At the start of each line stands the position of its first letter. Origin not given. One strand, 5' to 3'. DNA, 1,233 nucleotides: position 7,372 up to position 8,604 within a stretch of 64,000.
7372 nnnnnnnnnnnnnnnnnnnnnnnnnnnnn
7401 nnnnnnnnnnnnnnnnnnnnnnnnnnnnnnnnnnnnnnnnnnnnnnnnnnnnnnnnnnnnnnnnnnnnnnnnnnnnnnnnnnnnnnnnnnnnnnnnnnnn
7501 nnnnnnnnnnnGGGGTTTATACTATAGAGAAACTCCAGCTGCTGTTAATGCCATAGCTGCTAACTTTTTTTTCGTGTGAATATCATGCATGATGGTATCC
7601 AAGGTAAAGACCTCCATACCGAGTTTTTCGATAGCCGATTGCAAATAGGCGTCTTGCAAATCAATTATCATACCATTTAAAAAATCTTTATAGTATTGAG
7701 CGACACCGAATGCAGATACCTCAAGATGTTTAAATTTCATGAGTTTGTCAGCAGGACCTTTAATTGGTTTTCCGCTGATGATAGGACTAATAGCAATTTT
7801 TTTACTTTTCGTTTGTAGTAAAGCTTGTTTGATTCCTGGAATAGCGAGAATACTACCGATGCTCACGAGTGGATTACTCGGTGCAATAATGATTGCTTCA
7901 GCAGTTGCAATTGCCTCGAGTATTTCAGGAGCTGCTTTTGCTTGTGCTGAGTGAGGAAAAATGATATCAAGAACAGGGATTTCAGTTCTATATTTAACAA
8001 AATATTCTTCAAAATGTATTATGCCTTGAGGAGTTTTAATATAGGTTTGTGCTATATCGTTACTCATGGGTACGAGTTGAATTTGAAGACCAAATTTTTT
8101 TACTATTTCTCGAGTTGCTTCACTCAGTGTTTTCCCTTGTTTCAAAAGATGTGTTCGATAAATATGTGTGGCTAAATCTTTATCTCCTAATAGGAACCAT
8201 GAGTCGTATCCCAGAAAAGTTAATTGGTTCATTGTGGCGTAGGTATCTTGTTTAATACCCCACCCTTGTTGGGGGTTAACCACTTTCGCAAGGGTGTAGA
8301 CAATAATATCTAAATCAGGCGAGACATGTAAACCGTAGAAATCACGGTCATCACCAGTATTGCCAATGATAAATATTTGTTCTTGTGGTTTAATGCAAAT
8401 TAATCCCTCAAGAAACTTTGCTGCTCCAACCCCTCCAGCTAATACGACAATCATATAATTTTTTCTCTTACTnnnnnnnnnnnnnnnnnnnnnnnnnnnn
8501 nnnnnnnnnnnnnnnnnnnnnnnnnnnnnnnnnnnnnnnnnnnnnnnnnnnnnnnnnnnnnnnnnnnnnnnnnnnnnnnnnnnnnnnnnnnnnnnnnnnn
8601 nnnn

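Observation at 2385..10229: Compact coenzyme F420 island (cofC-cofD-cofE plus three F420-dependent LLM oxidoreductases) with GC content distinct from its low-GC host context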

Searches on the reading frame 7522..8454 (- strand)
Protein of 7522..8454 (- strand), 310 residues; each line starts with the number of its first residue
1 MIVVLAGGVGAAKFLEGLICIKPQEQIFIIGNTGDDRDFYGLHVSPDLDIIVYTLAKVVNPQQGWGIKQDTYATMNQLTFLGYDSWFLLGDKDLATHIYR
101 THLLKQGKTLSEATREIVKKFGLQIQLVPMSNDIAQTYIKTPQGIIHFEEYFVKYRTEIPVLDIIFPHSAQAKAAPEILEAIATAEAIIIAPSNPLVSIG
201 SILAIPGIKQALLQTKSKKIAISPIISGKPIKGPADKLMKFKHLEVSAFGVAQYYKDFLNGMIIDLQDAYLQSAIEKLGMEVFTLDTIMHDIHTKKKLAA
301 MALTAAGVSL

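Call 3: search_protein_families(library=pfam, proteins=[window:7522-8454:-], max_evalue=0.01)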
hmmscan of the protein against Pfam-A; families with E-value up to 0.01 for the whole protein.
window:7522-8454:- (310 aa): 1 family
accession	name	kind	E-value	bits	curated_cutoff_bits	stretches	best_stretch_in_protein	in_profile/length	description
PF01933.23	CofD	-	5.1e-46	157.6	30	1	2-271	1-259/290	2-phospho-L-lactate transferase CofD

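Call 4: search_protein_families(library=ncbifam, proteins=[window:7522-8454:-], max_evalue=0.01)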
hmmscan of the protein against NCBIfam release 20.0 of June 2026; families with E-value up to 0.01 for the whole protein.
window:7522-8454:- (310 aa): 2 families
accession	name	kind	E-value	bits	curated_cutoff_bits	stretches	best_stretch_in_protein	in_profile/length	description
TIGR01819.1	F420_cofD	equivalog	1.3e-96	323.2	257.45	1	2-302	1-299/301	2-phospho-L-lactate transferase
TIGR01826.1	CofD_related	subfamily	8e-10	38.7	196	1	109-248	99-233/310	uridine diphosphate-N-acetylglucosamine-binding protein YvcK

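Call 9: find_related_loci(query=window:7522-8454:-, collection=genome_contigs, flank=10000)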
Query window:7522-8454:- (310 aa) in genome_contigs; peptide patterns used: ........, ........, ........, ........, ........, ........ (x = any residue, [..] = any of these).
49 stretches matched a pattern, but none encodes a relative of the query by tblastn (E <= 1e-3).

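Call 10: find_homologous_proteins(query=window:7522-8454:-, max_evalue=1e-10)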
Query window:7522-8454:- (310 aa): 7983 proteins with E <= 1e-10 among 8000 candidates; the best 120 are listed.
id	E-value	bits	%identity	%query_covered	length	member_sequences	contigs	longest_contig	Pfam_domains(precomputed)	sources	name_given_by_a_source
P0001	3.2e-199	678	100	100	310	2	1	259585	PF01933.24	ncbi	-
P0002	3.2e-122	425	65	98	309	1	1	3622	PF01933.24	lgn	-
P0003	4.8e-121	422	62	100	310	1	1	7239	PF01933.24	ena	-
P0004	5.5e-121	421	62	100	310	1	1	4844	PF01933.24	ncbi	ncbi:MAG: 2-phospho-L-lactate transferase [Ktedonobacteraceae bacterium]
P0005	1.5e-120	420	61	100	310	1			PF01933.24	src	-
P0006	2.2e-120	419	62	100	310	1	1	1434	PF01933.24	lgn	-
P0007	2.4e-120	419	63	100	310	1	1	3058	PF01933.24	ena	-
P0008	3.6e-120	419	63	100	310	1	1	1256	PF01933.24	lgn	-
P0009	4.2e-120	418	62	100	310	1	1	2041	PF01933.24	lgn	-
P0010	5.9e-120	418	62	100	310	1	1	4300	PF01933.24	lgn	-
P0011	8.1e-120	418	62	100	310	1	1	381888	PF01933.24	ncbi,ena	-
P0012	1.2e-119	417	62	100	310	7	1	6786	PF01933.24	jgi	jgi:LPPG:FO 2-phospho-L-lactate transferase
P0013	1.6e-119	417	62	100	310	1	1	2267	PF01933.24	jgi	jgi:LPPG:FO 2-phospho-L-lactate transferase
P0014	2.0e-119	416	61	100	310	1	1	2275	PF01933.24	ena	-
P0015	2.1e-119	416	62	100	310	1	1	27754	PF01933.24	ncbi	-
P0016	2.2e-119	416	61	100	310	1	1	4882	PF01933.24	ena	-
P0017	2.2e-119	416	62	100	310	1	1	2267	PF01933.24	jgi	jgi:LPPG:FO 2-phospho-L-lactate transferase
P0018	7.3e-119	414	63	100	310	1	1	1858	PF01933.24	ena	-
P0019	7.7e-119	414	62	100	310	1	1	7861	PF01933.24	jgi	jgi:LPPG:FO 2-phospho-L-lactate transferase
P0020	2.1e-118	413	61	100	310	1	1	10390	PF01933.24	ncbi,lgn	-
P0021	3.6e-118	412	61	100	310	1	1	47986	PF01933.24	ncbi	ncbi:MAG: 2-phospho-L-lactate transferase [Ktedonobacteraceae bacterium]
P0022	1.0e-117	411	60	99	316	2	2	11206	PF01933.24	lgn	-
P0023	1.3e-117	410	60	99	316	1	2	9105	PF01933.24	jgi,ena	-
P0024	1.4e-117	410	61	100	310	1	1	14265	PF01933.24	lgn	-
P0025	1.6e-117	410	60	100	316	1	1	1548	PF01933.24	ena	-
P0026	1.8e-117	410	63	100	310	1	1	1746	PF01933.24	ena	-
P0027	2.4e-117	409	61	100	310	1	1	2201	PF01933.24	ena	-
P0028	3.4e-117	409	59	100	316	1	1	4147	PF01933.24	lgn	-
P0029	5.5e-117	408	61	100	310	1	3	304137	PF01933.24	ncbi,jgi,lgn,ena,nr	ncbi:MAG TPA: 2-phospho-L-lactate transferase [Ktedonobacteraceae bacterium]|nr:2-phospho-L-lactate 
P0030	6.7e-117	408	60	100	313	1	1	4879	PF01933.24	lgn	-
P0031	6.7e-117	408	60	99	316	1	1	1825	PF01933.24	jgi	jgi:LPPG:FO 2-phospho-L-lactate transferase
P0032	7.0e-117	408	59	100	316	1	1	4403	PF01933.24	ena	-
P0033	7.5e-117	408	61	100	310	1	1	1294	PF01933.24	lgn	-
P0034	9.2e-117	408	59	99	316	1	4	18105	PF01933.24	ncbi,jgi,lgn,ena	jgi:LPPG:FO 2-phospho-L-lactate transferase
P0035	9.3e-117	407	61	100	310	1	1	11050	PF01933.24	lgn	-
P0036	1.1e-116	407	60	100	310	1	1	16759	PF01933.24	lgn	-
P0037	1.3e-116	407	59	99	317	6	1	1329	PF01933.24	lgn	-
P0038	1.4e-116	407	59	100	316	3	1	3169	PF01933.24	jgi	-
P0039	1.8e-116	407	60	99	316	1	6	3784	PF01933.24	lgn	-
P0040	1.9e-116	406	60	100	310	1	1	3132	PF01933.24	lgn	-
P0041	2.4e-116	406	60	99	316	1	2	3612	PF01933.24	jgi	jgi:LPPG:FO 2-phospho-L-lactate transferase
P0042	2.4e-116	406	60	99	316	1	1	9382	PF01933.24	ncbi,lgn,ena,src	-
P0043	2.6e-116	406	59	100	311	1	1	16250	PF01933.24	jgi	jgi:LPPG:FO 2-phospho-L-lactate transferase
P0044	2.9e-116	406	58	100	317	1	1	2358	PF01933.24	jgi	jgi:LPPG:FO 2-phospho-L-lactate transferase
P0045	3.2e-116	406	60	100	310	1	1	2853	PF01933.24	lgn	-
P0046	3.3e-116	406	59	99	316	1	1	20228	PF01933.24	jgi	jgi:LPPG:FO 2-phospho-L-lactate transferase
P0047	3.4e-116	406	59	99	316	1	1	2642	PF01933.24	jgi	jgi:LPPG:FO 2-phospho-L-lactate transferase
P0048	4.8e-116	405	60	95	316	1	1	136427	PF01933.24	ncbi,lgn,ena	-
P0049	5.2e-116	405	61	100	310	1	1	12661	PF01933.24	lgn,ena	-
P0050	6.2e-116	405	59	100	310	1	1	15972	PF01933.24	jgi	jgi:LPPG:FO 2-phospho-L-lactate transferase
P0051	6.2e-116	405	59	99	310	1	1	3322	PF01933.24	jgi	-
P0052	6.4e-116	405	60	100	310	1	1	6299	PF01933.24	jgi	jgi:LPPG:FO 2-phospho-L-lactate transferase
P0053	6.5e-116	405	59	100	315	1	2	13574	PF01933.24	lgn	-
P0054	6.5e-116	405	59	100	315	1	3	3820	PF01933.24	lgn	-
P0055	8.9e-116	404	60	100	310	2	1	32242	PF01933.24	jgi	jgi:LPPG:FO 2-phospho-L-lactate transferase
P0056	1.0e-115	404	63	98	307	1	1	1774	PF01933.24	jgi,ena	-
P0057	1.2e-115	404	59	100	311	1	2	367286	PF01933.24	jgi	jgi:LPPG:FO 2-phospho-L-lactate transferase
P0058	1.2e-115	404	59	100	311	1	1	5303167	PF01933.24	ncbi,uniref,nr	ncbi:2-phospho-L-lactate transferase [Tengunoibacter tsumagoiensis]|uniref:LPPG--FO 2-phospho-L-lact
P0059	1.2e-115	404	59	100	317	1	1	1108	PF01933.24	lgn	-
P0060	1.2e-115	404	59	100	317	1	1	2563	PF01933.24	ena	-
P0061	1.3e-115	404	59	99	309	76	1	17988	PF01933.24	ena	-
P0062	1.6e-115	403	59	99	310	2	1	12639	PF01933.24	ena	-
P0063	1.6e-115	403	59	100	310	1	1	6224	PF01933.24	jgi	jgi:LPPG:FO 2-phospho-L-lactate transferase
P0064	1.7e-115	403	59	100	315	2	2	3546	PF01933.24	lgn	-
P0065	1.8e-115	403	59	100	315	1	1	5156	PF01933.24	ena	-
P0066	2.1e-115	403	59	100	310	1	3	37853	PF01933.24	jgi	jgi:LPPG:FO 2-phospho-L-lactate transferase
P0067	2.5e-115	403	58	100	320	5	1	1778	PF01933.24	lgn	-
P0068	2.8e-115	403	60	100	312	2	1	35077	PF01933.24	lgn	-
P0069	2.9e-115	403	59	100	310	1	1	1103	PF01933.24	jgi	jgi:LPPG:FO 2-phospho-L-lactate transferase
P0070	2.9e-115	403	59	100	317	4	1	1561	PF01933.24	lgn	-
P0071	3.2e-115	402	59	100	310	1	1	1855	PF01933.24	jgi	jgi:LPPG:FO 2-phospho-L-lactate transferase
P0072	3.2e-115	402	59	100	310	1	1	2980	PF01933.24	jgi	-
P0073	3.3e-115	402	59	99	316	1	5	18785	PF01933.24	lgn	-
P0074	3.6e-115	402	59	100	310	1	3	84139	PF01933.24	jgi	jgi:LPPG:FO 2-phospho-L-lactate transferase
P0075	3.7e-115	402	60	100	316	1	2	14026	PF01933.24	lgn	-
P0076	4.2e-115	402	59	100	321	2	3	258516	PF01933.24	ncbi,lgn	ncbi:MAG TPA: 2-phospho-L-lactate transferase [Ktedonobacteraceae bacterium]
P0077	5.6e-115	402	59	98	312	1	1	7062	PF01933.24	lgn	-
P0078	6.0e-115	402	60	99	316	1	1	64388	PF01933.24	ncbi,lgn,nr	ncbi:MAG TPA: 2-phospho-L-lactate transferase [Ktedonobacteraceae bacterium]|nr:2-phospho-L-lactate 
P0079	6.0e-115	402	58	100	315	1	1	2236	PF01933.24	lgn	-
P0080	7.4e-115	401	63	98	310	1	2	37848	PF01933.24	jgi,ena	-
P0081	7.5e-115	401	58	99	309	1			PF01933.24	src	-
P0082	8.2e-115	401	59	100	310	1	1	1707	PF01933.24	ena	-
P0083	8.3e-115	401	58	99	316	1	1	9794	PF01933.24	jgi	jgi:LPPG:FO 2-phospho-L-lactate transferase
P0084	9.9e-115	401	59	100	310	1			PF01933.24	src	-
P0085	1.0e-114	401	60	99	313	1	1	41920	PF01933.24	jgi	jgi:LPPG:FO 2-phospho-L-lactate transferase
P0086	1.1e-114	401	59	100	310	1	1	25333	PF01933.24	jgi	jgi:LPPG:FO 2-phospho-L-lactate transferase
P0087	1.1e-114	401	57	100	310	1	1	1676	PF01933.24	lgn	-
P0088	1.1e-114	401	59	100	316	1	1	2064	PF01933.24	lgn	-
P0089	1.2e-114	401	63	98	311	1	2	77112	PF01933.24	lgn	-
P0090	1.3e-114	400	60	100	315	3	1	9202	PF01933.24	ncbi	-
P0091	1.3e-114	400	59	100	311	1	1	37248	PF01933.24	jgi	jgi:LPPG:FO 2-phospho-L-lactate transferase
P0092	1.5e-114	400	60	99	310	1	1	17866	PF01933.24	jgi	-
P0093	1.5e-114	400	58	100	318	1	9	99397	PF01933.24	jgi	jgi:LPPG:FO 2-phospho-L-lactate transferase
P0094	1.6e-114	400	59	100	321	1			PF01933.24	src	-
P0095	1.6e-114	400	60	100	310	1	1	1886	PF01933.24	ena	-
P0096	1.7e-114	400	58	99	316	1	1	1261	PF01933.24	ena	-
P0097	1.9e-114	400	60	100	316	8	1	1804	PF01933.24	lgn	-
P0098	2.2e-114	400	59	100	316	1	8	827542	PF01933.24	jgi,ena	jgi:LPPG:FO 2-phospho-L-lactate transferase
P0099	2.4e-114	400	59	99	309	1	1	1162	PF01933.24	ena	-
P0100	2.4e-114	400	59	99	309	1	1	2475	PF01933.24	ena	-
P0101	3.1e-114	399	60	99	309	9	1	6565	PF01933.24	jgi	jgi:LPPG:FO 2-phospho-L-lactate transferase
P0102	3.9e-114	399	59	99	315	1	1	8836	PF01933.24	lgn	-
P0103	4.1e-114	399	58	99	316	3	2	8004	PF01933.24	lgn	-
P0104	5.2e-114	398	58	100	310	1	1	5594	PF01933.24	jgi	jgi:LPPG:FO 2-phospho-L-lactate transferase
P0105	5.5e-114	398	58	100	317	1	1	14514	PF01933.24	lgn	-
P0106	5.6e-114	398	57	100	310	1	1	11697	PF01933.24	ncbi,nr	ncbi:MAG: 2-phospho-L-lactate transferase [Ktedonobacteraceae bacterium]|nr:2-phospho-L-lactate tran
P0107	5.7e-114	398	58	100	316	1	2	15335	PF01933.24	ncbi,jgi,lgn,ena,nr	ncbi:MAG TPA: 2-phospho-L-lactate transferase [Ktedonobacteraceae bacterium]|nr:2-phospho-L-lactate 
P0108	5.7e-114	398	59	100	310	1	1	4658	PF01933.24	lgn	-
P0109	6.1e-114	398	59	100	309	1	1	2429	PF01933.24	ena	-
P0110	6.4e-114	398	57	100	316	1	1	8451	PF01933.24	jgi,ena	-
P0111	6.6e-114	398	59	99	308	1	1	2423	PF01933.24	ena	-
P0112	6.8e-114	398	58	99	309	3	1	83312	PF01933.24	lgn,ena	-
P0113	6.9e-114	398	59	100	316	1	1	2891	PF01933.24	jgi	-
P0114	7.1e-114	398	58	100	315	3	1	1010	PF01933.24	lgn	-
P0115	7.3e-114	398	59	99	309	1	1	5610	PF01933.24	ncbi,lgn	-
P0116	8.2e-114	398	60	99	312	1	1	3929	PF01933.24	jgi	jgi:LPPG:FO 2-phospho-L-lactate transferase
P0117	9.0e-114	398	59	99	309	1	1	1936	PF01933.24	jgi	-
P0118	9.1e-114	398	57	100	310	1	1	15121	PF01933.24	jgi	jgi:LPPG:FO 2-phospho-L-lactate transferase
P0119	9.4e-114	398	59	100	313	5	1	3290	PF01933.24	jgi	jgi:LPPG:FO 2-phospho-L-lactate transferase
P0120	9.6e-114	398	59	100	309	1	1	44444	PF01933.24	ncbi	-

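Call 11: list_cluster_members(proteins=[window:7522-8454:-, window:8473-9228:-, window:6891-7511:-, window:2385-3368:-, window:3457-4326:-, window:9243-10229:-, window:4531-6888:+, window:13483-14469:+, window:35482-39087:+, window:58293-61379:+])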
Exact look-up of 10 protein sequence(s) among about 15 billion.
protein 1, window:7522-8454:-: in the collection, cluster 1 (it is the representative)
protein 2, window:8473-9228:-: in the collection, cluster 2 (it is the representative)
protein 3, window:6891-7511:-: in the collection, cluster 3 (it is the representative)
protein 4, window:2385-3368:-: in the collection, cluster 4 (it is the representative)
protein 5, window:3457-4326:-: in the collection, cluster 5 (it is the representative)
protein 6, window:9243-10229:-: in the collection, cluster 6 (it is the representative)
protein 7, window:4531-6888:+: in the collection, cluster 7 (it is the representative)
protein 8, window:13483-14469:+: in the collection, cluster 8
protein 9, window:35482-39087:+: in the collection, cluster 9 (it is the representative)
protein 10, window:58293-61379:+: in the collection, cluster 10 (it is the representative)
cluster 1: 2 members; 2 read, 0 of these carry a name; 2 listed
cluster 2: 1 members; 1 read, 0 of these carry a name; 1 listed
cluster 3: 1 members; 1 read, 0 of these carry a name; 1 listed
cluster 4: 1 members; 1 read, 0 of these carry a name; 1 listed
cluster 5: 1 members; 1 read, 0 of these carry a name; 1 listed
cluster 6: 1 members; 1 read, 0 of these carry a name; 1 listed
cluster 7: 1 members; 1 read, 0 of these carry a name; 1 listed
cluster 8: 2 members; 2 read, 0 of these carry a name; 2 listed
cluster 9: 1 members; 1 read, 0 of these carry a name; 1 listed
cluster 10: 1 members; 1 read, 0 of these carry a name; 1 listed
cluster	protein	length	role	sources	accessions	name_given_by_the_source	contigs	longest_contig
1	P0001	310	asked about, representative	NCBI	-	-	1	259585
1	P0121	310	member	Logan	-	-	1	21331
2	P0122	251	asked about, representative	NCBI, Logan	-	-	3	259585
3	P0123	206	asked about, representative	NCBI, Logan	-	-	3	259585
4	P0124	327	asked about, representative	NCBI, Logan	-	-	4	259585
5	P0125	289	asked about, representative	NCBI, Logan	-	-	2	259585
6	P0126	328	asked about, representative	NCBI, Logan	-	-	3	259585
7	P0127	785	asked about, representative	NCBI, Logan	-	-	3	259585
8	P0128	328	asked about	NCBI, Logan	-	-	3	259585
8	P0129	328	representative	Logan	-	-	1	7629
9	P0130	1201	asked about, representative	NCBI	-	-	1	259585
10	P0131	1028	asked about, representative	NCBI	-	-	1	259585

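Call 17: find_related_loci(query=A1, collection=genome_contigs, flank=10000)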
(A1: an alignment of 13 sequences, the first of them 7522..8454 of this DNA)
Query A1 (310 aa) in genome_contigs; peptide patterns used: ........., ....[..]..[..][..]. (x = any residue, [..] = any of these).
599 stretches matched a pattern (row limit reached: there are more); 595 encode a relative of the query (tblastn E <= 1e-3); the best 80 are kept; 80 distinct loci.
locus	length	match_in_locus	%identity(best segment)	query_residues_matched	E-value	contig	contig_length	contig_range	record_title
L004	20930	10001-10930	59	1-310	4e-124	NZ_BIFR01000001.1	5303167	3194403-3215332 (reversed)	Tengunoibacter tsumagoiensis strain Uno3 sequence1, whole genome shotgun sequence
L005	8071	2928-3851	58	1-308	2e-123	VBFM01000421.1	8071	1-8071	MAG: Chloroflexi bacterium isolate CF_52 14_1009_12_20cm_scaffold_3600, whole genome shotgun sequence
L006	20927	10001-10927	59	1-309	1e-122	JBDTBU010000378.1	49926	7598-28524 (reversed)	MAG: Ktedonobacteraceae bacterium isolate cluster2_bin.14 k127_3467045, whole genome shotgun sequence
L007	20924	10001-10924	57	1-308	2e-122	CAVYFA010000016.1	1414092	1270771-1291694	MAG: uncultured Chloroflexia bacterium isolate MFD09603.bin.2.172 genome assembly, contig: contig_4410, whole genome sho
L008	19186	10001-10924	59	1-308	3e-122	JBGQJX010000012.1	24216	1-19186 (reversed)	MAG: Ktedonobacteraceae bacterium isolate OBJ2_061818_070_11 k141_772363_length_24216_cov_15.5321, whole genome shotgun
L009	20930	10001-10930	59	1-310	9e-121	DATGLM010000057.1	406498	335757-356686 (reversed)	MAG TPA_asm: Ktedonobacteraceae bacterium isolate SMAG_U9886 k141_311580, whole genome shotgun sequence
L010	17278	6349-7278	57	1-310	2e-120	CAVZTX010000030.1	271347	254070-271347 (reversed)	MAG: uncultured Chloroflexia bacterium isolate MFD09603.bin.3.290 genome assembly, contig: contig_51557, whole genome sh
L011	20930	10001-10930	58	1-310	3e-120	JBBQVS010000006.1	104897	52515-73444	MAG: Ktedonobacterales bacterium isolate Co_metawrap_2008 Cmw_2008_k141_26482986_length_104897_cov_11.0000, whole genome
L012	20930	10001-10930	58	1-310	3e-120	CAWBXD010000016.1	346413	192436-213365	MAG: uncultured Chloroflexia bacterium isolate MFD04580.bin.2.113 genome assembly, contig: contig_9538, whole genome sho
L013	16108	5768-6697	57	1-310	6e-120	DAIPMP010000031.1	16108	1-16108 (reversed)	MAG TPA_asm: Ktedonobacteraceae bacterium isolate CTOTU41336 NODE_2633_length_16108_cov_6.035196, whole genome shotgun s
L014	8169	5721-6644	56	1-308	9e-120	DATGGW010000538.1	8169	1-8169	MAG TPA_asm: Ktedonobacteraceae bacterium isolate SMAG_U9764 k141_604668, whole genome shotgun sequence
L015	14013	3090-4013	57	1-308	2e-119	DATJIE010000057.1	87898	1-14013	MAG TPA_asm: Dictyobacter sp. isolate SMAG_U15530 k141_1517861, whole genome shotgun sequence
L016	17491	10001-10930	58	1-310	3e-119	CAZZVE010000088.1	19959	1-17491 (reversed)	MAG: uncultured Ktedonobacterales bacterium isolate Brown_J.bin.2 genome assembly, contig: NODE_589_length_19959_cov_11.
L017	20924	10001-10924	58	1-308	1e-118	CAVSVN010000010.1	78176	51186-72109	MAG: uncultured Chloroflexia bacterium isolate MFD09603.bin.2.104 genome assembly, contig: contig_33639, whole genome sh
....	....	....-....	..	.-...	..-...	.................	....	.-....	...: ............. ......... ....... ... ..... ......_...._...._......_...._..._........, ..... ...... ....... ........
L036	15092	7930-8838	55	2-304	2e-107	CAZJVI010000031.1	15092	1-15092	MAG TPA_asm: uncultured Gammaproteobacteria bacterium isolate binchicken_co50_326 genome assembly, contig: NODE_4570_len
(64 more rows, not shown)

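Call 38: find_encoding_contigs(protein=P0089, flank=10000, max_places=2)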
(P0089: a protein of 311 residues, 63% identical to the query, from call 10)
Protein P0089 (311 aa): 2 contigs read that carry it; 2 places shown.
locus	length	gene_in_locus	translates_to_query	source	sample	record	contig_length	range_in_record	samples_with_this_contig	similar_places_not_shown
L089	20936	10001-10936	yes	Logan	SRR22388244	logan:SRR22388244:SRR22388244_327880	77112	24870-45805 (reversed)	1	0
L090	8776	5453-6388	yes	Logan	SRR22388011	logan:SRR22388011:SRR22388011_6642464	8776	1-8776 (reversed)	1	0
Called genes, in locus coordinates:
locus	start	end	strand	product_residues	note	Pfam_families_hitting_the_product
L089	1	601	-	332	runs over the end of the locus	PF00389:2-Hacid_dh, PF03446:NAD_binding_2 (faint), PF02826:2-Hacid_dh_C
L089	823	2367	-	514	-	PF00083:Sugar_tr (weak), PF07690:MFS_1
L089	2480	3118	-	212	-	PF25919:BSH_CusB (faint), PF25973:BSH_CzcB (weak), PF25984:BSH_YknX (weak), PF25990:Beta-barrel_YknX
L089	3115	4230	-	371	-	PF25917:BSH_RND (weak), PF25967:RND-MFP_C (weak), PF25989:YknX_C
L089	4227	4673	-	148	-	PF22381:Staph_reg_Sar_Rot, PF01047:MarR, PF12802:MarR_2, PF13463:HTH_27 (weak)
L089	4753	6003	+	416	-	-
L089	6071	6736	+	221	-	PF01694:Rhomboid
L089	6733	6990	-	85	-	PF14242:DUF4342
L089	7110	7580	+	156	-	PF03640:Lipoprotein_15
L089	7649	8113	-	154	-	PF00578:AhpC-TSA, PF08534:Redoxin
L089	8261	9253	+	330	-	PF00296:Bac_luciferase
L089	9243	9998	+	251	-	PF01996:F420_ligase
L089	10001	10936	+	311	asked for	PF01933:CofD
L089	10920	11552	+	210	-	PF01983:CofC, PF12804:NTP_transf_3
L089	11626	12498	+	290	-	PF00296:Bac_luciferase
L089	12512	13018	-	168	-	-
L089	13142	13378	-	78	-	-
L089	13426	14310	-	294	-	-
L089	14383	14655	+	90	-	-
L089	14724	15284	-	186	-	PF08922:DUF1905, PF13376:OmdA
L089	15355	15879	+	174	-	-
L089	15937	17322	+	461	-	-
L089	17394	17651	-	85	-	PF15919:HicB_lk_antitox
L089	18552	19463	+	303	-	PF00535:Glycos_transf_2, PF13641:Glyco_tranf_2_3 (weak)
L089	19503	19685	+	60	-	-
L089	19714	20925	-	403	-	PF01266:DAO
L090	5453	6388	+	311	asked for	PF01933:CofD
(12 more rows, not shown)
